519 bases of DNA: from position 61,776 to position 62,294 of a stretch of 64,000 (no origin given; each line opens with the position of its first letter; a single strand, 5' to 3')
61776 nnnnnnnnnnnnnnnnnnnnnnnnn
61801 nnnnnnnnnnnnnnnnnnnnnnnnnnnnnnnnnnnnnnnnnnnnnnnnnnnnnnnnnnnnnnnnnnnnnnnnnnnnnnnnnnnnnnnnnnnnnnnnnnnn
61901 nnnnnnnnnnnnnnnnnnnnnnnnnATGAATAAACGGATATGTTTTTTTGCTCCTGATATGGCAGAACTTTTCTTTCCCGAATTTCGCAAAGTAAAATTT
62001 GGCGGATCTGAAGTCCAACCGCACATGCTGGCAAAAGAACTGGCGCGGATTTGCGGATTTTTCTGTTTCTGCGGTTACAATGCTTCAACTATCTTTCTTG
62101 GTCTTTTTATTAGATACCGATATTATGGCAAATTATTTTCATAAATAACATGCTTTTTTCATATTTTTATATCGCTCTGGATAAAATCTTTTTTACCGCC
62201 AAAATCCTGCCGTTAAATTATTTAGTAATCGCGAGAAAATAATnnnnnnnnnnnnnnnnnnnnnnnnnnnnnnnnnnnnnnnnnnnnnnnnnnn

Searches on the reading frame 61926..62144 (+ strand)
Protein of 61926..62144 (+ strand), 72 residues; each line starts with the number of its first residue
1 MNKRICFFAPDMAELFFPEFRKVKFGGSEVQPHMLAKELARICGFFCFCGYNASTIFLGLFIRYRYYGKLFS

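Call 5: search_protein_families(library=pfam, proteins=[window:61926-62144:+])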
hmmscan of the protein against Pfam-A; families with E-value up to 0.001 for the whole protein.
window:61926-62144:+ (72 aa): 0 families

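Call 35: search_protein_families(library=pfam, proteins=[window:61926-62141:+], max_evalue=10)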
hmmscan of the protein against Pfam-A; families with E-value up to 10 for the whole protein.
window:61926-62141:+ (72 aa): 1 family
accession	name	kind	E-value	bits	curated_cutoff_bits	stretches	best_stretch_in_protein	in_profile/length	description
PF22136.2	MpAgo_N-like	-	0.078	13.6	27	1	21-45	4-28/65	Bacterial argonaute protein N-terminal domain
